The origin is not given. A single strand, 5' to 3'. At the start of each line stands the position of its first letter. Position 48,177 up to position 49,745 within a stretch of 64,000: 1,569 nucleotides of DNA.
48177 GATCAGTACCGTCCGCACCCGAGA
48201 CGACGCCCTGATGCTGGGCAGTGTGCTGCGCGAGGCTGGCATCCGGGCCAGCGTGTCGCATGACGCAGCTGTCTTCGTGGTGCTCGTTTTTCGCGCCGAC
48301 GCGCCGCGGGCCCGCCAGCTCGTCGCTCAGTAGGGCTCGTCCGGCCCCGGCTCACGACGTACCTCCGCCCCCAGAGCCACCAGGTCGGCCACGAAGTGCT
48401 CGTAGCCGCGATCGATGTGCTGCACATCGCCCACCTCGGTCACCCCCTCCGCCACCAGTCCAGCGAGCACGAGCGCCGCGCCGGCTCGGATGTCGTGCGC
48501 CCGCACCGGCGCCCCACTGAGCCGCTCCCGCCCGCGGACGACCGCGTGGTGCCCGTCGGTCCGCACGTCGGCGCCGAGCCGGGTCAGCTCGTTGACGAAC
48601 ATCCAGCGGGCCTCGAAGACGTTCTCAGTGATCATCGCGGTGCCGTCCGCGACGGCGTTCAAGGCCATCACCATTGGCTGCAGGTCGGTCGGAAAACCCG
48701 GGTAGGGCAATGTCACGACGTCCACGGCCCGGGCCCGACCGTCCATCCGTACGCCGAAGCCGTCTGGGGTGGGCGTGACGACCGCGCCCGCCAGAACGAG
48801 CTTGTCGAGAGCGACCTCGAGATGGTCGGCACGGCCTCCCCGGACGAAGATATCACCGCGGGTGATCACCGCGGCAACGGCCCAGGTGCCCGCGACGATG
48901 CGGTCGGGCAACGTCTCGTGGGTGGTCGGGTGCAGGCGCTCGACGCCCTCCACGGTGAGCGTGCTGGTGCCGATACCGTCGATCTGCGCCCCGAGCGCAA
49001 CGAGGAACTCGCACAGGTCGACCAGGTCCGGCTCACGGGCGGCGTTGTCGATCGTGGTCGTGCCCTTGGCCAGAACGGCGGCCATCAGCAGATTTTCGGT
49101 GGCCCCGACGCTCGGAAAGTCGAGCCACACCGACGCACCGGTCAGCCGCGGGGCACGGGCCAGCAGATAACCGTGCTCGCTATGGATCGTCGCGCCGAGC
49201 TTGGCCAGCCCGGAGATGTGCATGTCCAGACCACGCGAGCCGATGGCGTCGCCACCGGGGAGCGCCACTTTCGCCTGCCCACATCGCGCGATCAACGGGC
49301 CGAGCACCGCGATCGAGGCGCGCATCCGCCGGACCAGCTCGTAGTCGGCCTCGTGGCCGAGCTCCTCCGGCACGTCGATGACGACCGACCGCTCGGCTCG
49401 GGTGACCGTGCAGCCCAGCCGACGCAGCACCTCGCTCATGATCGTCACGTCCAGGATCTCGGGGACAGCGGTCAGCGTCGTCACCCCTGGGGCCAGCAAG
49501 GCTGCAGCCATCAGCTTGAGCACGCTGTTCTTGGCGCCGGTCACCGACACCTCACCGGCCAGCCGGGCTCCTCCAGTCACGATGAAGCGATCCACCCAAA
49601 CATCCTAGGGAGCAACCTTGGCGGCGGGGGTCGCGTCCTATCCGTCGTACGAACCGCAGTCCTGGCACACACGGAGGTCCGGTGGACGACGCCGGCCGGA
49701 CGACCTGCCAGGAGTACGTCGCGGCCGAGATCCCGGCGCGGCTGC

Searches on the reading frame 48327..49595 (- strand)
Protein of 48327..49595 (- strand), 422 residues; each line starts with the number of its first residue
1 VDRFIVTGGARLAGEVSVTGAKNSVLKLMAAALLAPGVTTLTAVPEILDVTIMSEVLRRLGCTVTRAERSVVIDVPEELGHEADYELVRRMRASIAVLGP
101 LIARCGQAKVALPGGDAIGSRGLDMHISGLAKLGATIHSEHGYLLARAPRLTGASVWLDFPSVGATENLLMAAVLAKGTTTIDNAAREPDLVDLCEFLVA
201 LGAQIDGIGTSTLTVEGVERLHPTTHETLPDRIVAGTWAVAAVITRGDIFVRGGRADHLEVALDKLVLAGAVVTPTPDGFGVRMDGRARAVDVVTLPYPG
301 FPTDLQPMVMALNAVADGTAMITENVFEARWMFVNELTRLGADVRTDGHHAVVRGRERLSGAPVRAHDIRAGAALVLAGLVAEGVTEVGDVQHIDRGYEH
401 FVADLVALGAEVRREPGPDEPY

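Call 64: search_protein_families(library=pfam, proteins=[window:48327-49595:-], max_evalue=0.001)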
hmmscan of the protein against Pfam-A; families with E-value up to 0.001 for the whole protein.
window:48327-49595:- (422 aa): 1 family
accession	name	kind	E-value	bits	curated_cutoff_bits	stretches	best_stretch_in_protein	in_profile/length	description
PF00275.25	EPSP_synthase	-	1.8e-104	350.3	22.8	1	6-405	1-417/417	EPSP synthase (3-phosphoshikimate 1-carboxyvinyltransferase)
